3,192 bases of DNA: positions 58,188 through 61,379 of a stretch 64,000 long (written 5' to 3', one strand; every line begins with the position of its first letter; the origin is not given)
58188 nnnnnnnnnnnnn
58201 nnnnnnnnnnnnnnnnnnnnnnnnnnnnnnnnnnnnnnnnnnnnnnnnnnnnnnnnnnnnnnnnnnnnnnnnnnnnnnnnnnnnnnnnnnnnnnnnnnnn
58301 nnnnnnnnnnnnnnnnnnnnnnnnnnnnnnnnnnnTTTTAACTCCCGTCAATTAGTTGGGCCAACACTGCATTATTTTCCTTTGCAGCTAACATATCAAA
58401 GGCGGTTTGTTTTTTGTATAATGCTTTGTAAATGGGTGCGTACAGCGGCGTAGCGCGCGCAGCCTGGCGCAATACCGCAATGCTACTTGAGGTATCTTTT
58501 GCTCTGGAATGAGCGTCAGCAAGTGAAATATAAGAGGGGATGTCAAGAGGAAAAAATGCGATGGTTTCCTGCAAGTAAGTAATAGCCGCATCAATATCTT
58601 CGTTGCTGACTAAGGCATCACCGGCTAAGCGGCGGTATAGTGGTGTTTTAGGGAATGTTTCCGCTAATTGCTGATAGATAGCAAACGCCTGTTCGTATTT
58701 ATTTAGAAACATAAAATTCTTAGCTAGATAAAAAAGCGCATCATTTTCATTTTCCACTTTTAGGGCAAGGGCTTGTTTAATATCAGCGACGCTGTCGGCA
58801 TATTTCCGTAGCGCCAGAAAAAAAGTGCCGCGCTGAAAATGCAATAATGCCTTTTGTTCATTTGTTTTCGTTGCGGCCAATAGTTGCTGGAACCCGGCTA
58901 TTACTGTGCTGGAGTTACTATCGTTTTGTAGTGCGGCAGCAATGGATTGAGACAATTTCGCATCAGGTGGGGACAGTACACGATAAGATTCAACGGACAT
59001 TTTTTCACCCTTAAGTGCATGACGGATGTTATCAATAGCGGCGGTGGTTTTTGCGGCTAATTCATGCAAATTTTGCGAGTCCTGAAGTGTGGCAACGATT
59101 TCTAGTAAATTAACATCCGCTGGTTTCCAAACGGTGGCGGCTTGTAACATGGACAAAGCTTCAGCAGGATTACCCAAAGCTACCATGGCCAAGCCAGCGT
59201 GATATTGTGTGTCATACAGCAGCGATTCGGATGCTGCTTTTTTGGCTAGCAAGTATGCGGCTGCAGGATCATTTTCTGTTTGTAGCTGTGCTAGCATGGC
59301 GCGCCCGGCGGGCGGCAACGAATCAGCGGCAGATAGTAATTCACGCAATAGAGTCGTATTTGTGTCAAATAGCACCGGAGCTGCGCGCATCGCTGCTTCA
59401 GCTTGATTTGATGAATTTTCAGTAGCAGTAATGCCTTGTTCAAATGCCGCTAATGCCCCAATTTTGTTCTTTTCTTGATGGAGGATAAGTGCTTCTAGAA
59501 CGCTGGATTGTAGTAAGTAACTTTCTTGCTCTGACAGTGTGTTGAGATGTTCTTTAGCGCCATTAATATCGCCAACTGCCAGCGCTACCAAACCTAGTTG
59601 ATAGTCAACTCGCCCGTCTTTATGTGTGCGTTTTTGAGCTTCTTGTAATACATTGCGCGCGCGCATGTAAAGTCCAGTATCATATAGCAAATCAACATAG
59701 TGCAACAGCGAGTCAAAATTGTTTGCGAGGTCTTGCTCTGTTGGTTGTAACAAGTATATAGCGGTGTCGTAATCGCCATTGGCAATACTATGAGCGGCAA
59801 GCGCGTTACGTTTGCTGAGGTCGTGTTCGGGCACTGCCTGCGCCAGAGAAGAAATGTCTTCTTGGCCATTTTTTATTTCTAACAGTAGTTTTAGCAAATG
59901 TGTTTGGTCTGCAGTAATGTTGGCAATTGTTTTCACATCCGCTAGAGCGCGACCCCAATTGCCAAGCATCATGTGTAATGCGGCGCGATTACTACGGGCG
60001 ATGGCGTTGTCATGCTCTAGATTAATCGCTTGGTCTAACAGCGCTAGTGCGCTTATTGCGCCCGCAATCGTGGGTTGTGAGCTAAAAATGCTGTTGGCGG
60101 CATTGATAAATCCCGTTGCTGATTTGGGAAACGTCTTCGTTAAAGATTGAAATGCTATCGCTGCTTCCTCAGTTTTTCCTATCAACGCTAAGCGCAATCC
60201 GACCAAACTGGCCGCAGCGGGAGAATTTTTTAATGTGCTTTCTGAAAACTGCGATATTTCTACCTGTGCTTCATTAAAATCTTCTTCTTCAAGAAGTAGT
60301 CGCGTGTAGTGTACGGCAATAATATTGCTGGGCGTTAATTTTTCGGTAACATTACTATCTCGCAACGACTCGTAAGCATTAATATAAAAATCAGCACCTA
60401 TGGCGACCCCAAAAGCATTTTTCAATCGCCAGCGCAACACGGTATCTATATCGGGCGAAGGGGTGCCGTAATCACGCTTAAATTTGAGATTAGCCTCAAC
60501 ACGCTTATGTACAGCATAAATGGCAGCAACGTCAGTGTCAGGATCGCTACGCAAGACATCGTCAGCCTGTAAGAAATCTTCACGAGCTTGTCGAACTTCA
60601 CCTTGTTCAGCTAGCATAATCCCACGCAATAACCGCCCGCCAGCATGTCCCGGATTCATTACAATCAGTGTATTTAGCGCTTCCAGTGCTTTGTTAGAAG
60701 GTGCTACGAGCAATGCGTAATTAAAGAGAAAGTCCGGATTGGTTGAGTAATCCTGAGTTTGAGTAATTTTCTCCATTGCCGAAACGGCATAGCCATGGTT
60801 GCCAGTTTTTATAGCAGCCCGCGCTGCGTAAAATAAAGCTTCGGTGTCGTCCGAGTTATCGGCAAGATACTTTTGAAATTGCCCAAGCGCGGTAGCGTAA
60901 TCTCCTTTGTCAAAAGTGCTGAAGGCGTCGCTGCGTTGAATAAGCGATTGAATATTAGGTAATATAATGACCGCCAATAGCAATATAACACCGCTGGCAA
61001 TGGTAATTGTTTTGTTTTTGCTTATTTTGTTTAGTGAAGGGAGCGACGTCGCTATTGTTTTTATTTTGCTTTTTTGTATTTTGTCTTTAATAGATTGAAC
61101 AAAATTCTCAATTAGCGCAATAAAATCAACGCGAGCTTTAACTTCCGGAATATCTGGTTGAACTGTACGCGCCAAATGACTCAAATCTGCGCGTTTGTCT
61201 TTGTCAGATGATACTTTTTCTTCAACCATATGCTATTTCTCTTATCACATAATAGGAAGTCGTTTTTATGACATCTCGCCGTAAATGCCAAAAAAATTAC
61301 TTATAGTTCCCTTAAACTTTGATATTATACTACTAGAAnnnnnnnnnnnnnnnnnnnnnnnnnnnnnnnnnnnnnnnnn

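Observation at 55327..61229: Tandem, translationally coupled pair of giant (963 and 1002 aa) single-pass membrane-anchored all-TPR proteins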

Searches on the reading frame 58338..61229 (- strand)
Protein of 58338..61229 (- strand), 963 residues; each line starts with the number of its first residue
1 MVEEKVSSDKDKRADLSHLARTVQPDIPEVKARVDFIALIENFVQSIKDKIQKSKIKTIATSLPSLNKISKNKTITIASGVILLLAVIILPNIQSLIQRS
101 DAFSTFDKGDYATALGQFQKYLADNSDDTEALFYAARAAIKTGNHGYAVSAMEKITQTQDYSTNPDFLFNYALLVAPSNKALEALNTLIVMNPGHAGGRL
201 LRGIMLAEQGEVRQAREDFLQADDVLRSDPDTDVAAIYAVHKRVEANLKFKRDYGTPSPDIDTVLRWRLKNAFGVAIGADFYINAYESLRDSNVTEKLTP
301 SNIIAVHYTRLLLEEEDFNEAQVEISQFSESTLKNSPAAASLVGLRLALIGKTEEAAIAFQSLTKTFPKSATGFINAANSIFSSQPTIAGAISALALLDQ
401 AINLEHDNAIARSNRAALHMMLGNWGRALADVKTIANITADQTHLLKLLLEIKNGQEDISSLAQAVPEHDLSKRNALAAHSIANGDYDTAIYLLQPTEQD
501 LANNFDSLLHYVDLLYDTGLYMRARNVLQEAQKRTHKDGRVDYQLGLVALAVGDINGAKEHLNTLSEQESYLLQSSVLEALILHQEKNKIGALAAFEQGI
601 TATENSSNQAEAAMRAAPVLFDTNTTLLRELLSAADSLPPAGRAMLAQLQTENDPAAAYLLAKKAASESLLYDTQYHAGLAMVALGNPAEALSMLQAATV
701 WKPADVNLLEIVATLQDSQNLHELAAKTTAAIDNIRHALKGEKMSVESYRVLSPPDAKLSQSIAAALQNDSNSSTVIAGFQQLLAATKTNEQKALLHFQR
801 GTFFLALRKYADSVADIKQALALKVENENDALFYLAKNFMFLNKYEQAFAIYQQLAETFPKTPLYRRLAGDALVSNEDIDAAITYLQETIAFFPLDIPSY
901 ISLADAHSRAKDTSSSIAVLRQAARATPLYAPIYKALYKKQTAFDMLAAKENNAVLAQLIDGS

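Call 3: search_protein_families(library=pfam, proteins=[window:58338-61229:-], max_evalue=1)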
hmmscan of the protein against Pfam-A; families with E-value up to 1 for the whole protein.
window:58338-61229:- (963 aa): 19 families
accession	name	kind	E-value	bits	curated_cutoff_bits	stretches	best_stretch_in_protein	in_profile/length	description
PF14559.12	TPR_19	-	3.1e-25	88.7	25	5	482-541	2-61/68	Tetratricopeptide repeat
PF13432.12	TPR_16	-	1.2e-20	74.1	32.7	5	835-894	3-62/65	Tetratricopeptide repeat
PF13428.12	TPR_14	-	1.2e-15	56.9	23.5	3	830-869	2-41/44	Tetratricopeptide repeat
PF07719.23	TPR_2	-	1.5e-15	56.4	27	1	830-861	2-33/34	Tetratricopeptide repeat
PF13174.12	TPR_6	-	1.7e-14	53.8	26.3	2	830-862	1-33/33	Tetratricopeptide repeat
PF13371.12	TPR_9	-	1.3e-13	51.1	35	3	179-235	12-68/73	Tetratricopeptide repeat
PF12895.13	ANAPC3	-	1.2e-11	45.2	27.2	3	825-889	19-82/82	Anaphase-promoting complex, cyclosome, subunit 3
PF25064.1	ARM_TT21_5th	-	1.2e-09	38.9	27.8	2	484-570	14-103/117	TT21 fifth ARM repeats domain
PF13181.12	TPR_8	-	5.3e-07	29.7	25.7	0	898-928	2-32/34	Tetratricopeptide repeat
PF13431.12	TPR_17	-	6.8e-07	29.5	24.4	1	397-429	1-33/34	Tetratricopeptide repeat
PF13414.12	TPR_11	-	8.9e-06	25.7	26.8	1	394-423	13-42/42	TPR repeat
PF13424.12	TPR_12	-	0.00064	20.3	30.1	1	845-892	26-74/77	Tetratricopeptide repeat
PF11846.14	Wzy_C_2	-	0.0023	18.4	28.5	1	844-895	128-178/191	Virulence factor membrane-bound polymerase, C-terminal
PF00515.34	TPR_1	-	0.029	14.6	27.8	0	795-824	2-31/34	Tetratricopeptide repeat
PF07721.20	TPR_4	-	0.12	13.5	27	0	675-696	4-25/26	Tetratricopeptide repeat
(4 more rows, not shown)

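Call 4: search_protein_families(library=ncbifam, proteins=[window:58338-61229:-], max_evalue=1)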
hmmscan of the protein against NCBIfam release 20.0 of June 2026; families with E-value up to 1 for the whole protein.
window:58338-61229:- (963 aa): 13 families
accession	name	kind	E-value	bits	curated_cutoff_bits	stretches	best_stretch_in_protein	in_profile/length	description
TIGR02917.1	PEP_TPR_lipo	equivalog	2.1e-22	78.9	312.2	3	452-930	311-769/899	XrtA/PEP-CTERM system TPR-repeat protein PrsT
NF040959.1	MamA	equivalog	5.5e-15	55.4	200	4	98-222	40-165/204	magnetosome protein MamA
TIGR02795.1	tol_pal_ybgF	equivalog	1.3e-09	38.7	90.1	2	100-188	7-99/119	tol-pal system protein YbgF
NF033920.0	C39_PA2778_fam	equivalog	1.3e-07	31.3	150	2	828-927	155-254/255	PA2778 family cysteine peptidase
NF053607.1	CHU_0125_OmpA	equivalog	1.7e-07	30.2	620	2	81-154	7-78/639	CHU_0125 family OmpA-like outer membrane integrity protein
NF008391.2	PRK11189.1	equivalog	4.3e-07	29.7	250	1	760-858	30-128/297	lipoprotein NlpI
TIGR02552.1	LcrH_SycD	equivalog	1.5e-05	24.8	104.8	1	822-892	45-115/136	SycD/LcrH family type III secretion system chaperone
NF008520.0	PRK11447.1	equivalog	6.3e-05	20.9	858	2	474-585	606-716/1157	cellulose synthase complex outer membrane protein BcsC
TIGR02521.1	type_IV_pilW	equivalog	8.6e-05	22.2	154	2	532-608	24-100/234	type IV pilus biogenesis/stability protein PilW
NF047481.1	lipo_LIC12587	subfamily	0.00036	20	200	1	763-887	26-154/213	LIC12587 family lipoprotein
NF047507.1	TPR_BatC_Lepto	exception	0.00066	19.2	175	0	103-160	32-89/214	TPR repeat-containing protein BatC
NF052415.1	T3SS_chap_SctY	equivalog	0.0062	17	70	2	82-154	27-102/106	type III secretion apparatus assembly chaperone SctY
TIGR03939.1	PGA_TPR_OMP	equivalog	0.7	8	366.65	2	828-952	85-209/800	poly-beta-1,6 N-acetyl-D-glucosamine export porin PgaA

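Call 6: find_homologous_proteins(query=window:58338-61229:-)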
Query window:58338-61229:- (963 aa): 2 proteins with E <= 0.001 among 8000 candidates.
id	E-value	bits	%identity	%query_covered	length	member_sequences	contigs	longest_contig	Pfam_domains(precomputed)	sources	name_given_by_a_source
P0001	0.0e+0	1884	100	91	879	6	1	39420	PF14559.13,PF13431.13,PF13414.13,PF13371.13,PF12895.14,PF13432.13,PF13428.13,PF13181.13,PF25064.2,PF07719.24,PF13174.13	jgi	jgi:lipoprotein NlpI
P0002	9.7e-101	357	30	98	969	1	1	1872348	PF13431.13,PF23914.2,PF25062.2,PF13414.13,PF13428.13,PF14559.13,PF13371.13,PF00515.35,PF13424.13,PF13432.13,PF13181.13,PF07719.24,PF13174.13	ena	-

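Call 9: find_encoding_contigs(protein=P0002, flank=10000, max_places=4)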
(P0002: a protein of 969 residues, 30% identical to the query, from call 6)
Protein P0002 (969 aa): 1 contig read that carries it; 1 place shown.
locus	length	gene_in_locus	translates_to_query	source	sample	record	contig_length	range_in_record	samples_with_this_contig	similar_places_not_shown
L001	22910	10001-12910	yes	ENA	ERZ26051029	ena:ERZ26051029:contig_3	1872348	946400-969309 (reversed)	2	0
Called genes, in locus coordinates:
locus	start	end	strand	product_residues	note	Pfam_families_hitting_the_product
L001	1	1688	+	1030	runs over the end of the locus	PF13116:YhdP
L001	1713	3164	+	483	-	PF00483:NTP_transferase, PF22640:ManC_GMP_beta-helix, PF01050:MannoseP_isomer, PF07883:Cupin_2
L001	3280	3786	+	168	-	PF00731:AIRC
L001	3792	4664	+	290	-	PF01259:SAICAR_synt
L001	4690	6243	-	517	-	PF00117:GATase, PF07722:Peptidase_C26, PF02540:NAD_synthase (weak), PF00958:GMP_synt_C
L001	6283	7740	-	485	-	PF00478:IMPDH, PF01070:FMN_dh (faint), PF03060:NMO (faint), PF00571:CBS, PF01645:Glu_synthase (weak)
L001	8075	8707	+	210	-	PF03232:COQ7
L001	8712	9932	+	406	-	PF13187:Fer4_9 (faint), PF13534:Fer4_17, PF14697:Fer4_21 (faint), PF12838:Fer4_7, PF13183:Fer4_8, PF13237:Fer4_10 (weak), PF13484:Fer4_16, PF02754:CCG, +4 more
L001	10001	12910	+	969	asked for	PF00515:TPR_1 (faint), PF07719:TPR_2 (faint), PF13174:TPR_6 (faint), PF13371:TPR_9 (faint), PF13414:TPR_11 (faint), PF13424:TPR_12 (faint), PF13428:TPR_14 (faint), PF13432:TPR_16 (faint), +5 more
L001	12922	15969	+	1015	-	PF07719:TPR_2 (faint), PF13424:TPR_12 (faint), PF00515:TPR_1 (faint), PF12895:ANAPC3 (faint), PF13174:TPR_6 (faint), PF13428:TPR_14 (faint), PF13431:TPR_17 (faint), PF13432:TPR_16 (faint), +2 more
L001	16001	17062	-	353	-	PF01494:FAD_binding_3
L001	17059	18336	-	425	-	PF07992:Pyr_redox_2 (weak), PF01494:FAD_binding_3 (faint), PF00890:FAD_binding_2 (weak), PF01266:DAO, PF13450:NAD_binding_8 (faint)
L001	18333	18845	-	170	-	PF04205:FMN_bind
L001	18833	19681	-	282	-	PF03116:NQR2_RnfD_RnfE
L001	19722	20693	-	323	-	PF01515:PTA_PTB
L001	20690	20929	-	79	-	-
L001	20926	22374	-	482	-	PF02934:GatB_N, PF02637:GatB_Yqey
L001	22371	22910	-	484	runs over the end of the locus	PF01425:Amidase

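Call 17: find_related_loci(query=A1, collection=genome_contigs, flank=10000)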
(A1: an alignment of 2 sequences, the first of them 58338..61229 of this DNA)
Query A1 (963 aa) in genome_contigs; peptide patterns used: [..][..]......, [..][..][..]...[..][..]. (x = any residue, [..] = any of these).
44 stretches matched a pattern, but none encodes a relative of the query by tblastn (E <= 1e-3).

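Call 33: search_solved_structures(query=A1, max_evalue=0.01)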
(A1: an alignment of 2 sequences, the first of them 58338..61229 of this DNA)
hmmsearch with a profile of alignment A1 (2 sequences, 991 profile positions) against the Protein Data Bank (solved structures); distinct sequences matched with E-value up to 0.01: 47.
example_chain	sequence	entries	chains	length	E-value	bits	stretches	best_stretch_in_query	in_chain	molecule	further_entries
2y4t_A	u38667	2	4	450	1.9e-10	42.7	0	186-248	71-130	DNAJ HOMOLOG SUBFAMILY C MEMBER 3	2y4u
3ieg_A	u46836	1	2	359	1e-09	40.3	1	185-245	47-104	DnaJ homolog subfamily C member 3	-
2wqh_A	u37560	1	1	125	3.2e-09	38.6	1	851-936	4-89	CTPR3Y3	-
8bu0_A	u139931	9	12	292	4.9e-09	38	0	860-956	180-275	Consensus tetratricopeptide repeat protein | Crystal structure of an 8-repeat consensus TPR superhelix with Zinc. | Monomer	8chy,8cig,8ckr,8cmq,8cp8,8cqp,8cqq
7yea_A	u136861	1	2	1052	6.6e-09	37.6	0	862-974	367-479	UDP-N-acetylglucosamine--peptide N-acetylglucosaminyltransferase 110 kDa subunit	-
7yeh_B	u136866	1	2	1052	7.3e-09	37.4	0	862-974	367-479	UDP-N-acetylglucosamine--peptide N-acetylglucosaminyltransferase 110 kDa subunit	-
7ntf_A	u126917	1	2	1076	8.2e-09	37.3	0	862-974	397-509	Isoform 1 of UDP-N-acetylglucosamine--peptide N-acetylglucosaminyltransferase 110 kDa subu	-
9qhb_A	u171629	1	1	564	1.4e-08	36.5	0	857-951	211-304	Engineered tetratricopeptide repeat protein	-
2q7f_A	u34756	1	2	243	6.8e-08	34.2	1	347-425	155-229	YrrB protein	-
1w3b_A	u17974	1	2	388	9.2e-08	33.8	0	866-945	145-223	UDP-N-ACETYLGLUCOSAMINE--PEPTIDE N-ACETYLGLUCOSAMINYLTRANSFERASE 110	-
6eou_A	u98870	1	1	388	1e-07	33.7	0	866-940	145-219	UDP-N-acetylglucosamine--peptide N-acetylglucosaminyltransferase 110 kDa subunit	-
9gzg_A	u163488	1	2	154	3.1e-07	32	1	862-958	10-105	Engineered CTPR protein with glutamic acids for conductivity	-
7obi_A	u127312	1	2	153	6.7e-06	27.6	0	854-934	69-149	CTPR-rv4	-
6xt9_D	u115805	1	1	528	9.4e-06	27.1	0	432-579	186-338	Bardet-Biedl syndrome 4 protein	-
9qhc_A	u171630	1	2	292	1.4e-05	26.5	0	859-956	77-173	Engineered tetratricopeptide repeat protein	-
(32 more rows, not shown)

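Call 35: search_protein_representatives(alignment_id=A1)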
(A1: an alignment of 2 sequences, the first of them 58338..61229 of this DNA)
Query: 2 sequences, 991 profile positions. Proteins with E-value up to 0.001 (for the whole library): 6391; up to 1e-10: 213; up to 1e-30: 32. The best 150 are listed.
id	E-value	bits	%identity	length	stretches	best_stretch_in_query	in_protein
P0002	0.0e+00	1850.3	-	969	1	1-989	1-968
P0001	0.0e+00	1636.0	-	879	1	95-991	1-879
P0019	4.5e-213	726.7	-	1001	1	12-988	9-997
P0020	1.2e-198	678.9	-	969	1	15-987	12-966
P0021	6.8e-195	666.5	-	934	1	54-988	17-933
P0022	8.9e-193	659.5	-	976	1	9-985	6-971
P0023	7.6e-190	649.8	-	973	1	15-989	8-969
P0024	3.7e-176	604.5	-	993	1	9-987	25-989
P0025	9.7e-167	573.3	-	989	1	6-987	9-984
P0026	2.4e-165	568.7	-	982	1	90-985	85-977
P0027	1.4e-157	543.0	-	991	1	9-989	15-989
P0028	2.9e-141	489.0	-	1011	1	17-989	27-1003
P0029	5.0e-138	478.3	-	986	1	18-989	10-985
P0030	3.1e-106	373.0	-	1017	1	12-985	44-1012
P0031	1.8e-94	334.1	-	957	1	63-967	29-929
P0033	6.8e-79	282.5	-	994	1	3-967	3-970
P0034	1.1e-70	255.4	-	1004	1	12-964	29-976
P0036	3.2e-66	240.6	-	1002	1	20-966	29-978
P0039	2.9e-61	224.2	-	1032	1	83-968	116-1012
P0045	9.7e-46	172.8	-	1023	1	81-969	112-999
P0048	1.6e-37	145.6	-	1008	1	41-954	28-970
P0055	1.3e-21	92.9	-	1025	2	81-887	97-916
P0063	1.5e-17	79.5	-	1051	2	69-876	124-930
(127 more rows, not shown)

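Call 37: find_encoding_contigs(protein=P0019, flank=10000, max_places=3)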
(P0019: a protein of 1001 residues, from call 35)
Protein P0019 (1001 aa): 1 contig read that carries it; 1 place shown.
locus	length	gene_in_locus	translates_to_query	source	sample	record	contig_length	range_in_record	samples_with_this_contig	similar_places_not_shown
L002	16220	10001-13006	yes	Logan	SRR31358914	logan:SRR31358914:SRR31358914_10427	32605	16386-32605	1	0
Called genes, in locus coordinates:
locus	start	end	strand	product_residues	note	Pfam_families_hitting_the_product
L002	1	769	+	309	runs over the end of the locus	PF01207:Dus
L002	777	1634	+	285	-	PF01040:UbiA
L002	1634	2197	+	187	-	PF01510:Amidase_2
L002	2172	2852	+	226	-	PF02230:Abhydrolase_2, PF12146:Hydrolase_4 (faint), PF00561:Abhydrolase_1 (weak), PF12697:Abhydrolase_6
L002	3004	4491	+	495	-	PF00171:Aldedh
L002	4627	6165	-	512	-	PF00117:GATase, PF07722:Peptidase_C26, PF02540:NAD_synthase (weak), PF00958:GMP_synt_C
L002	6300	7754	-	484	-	PF00478:IMPDH, PF03060:NMO (faint), PF00571:CBS, PF01070:FMN_dh (faint)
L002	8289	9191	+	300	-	PF00561:Abhydrolase_1, PF12146:Hydrolase_4, PF12697:Abhydrolase_6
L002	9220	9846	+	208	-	PF02915:Rubrerythrin (faint), PF03232:COQ7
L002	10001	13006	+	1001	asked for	PF13371:TPR_9 (faint), PF00515:TPR_1 (faint), PF07719:TPR_2 (faint), PF12895:ANAPC3 (faint), PF13428:TPR_14 (faint), PF13432:TPR_16 (weak), PF14559:TPR_19 (faint), PF25062:ARM_TT21_N (faint)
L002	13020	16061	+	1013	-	PF00515:TPR_1 (faint), PF07719:TPR_2 (faint), PF12895:ANAPC3 (faint), PF13428:TPR_14 (faint), PF13432:TPR_16 (faint), PF14559:TPR_19 (faint), PF13431:TPR_17 (faint)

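Call 38: find_encoding_contigs(protein=P0030, flank=10000, max_places=2)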
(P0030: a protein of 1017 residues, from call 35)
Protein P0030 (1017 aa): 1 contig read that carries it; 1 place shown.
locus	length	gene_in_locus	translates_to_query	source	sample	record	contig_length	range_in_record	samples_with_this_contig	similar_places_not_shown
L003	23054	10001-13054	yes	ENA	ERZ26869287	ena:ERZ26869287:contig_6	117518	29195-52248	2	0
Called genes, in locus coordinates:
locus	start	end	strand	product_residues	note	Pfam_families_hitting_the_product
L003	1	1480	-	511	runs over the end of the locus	PF08529:NusA_N, PF13184:KH_NusA_1st, PF26594:KH_NusA_2nd, PF14520:HHH_5 (faint)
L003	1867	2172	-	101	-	PF05437:AzlD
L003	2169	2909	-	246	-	PF03591:AzlC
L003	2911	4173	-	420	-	PF00072:Response_reg, PF14532:Sigma54_activ_2, PF02954:HTH_8 (faint)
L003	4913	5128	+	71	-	-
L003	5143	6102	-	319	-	PF00348:polyprenyl_synt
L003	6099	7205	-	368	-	PF00696:AA_kinase, PF01472:PUA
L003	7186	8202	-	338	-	PF01018:GTP1_OBG, PF01926:MMR_HSR1, PF02421:FeoB_N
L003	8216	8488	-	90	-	PF01016:Ribosomal_L27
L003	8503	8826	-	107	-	PF00829:Ribosomal_L21p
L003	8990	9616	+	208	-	PF03232:COQ7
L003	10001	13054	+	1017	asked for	PF00515:TPR_1 (faint), PF13414:TPR_11 (faint), PF12895:ANAPC3 (faint), PF13428:TPR_14 (faint), PF13431:TPR_17 (faint), PF14559:TPR_19 (faint), PF25060:ARM_TT21_2nd (faint), PF13432:TPR_16 (faint), +3 more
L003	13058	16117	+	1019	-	-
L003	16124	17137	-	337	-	PF01494:FAD_binding_3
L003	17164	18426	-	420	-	PF03486:HI0933_like (faint), PF07992:Pyr_redox_2 (weak), PF00890:FAD_binding_2 (weak), PF01266:DAO, PF12831:FAD_oxidored (weak), PF13450:NAD_binding_8 (faint)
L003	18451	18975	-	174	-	PF04205:FMN_bind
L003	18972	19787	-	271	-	PF03116:NQR2_RnfD_RnfE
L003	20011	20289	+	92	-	PF00216:Bac_DNA_binding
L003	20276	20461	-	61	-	-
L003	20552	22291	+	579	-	PF13623:SurA_N_2, PF13624:SurA_N_3, PF13145:Rotamase_2, PF00639:Rotamase, PF13616:Rotamase_3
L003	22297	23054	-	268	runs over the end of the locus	PF00106:adh_short, PF13561:adh_short_C2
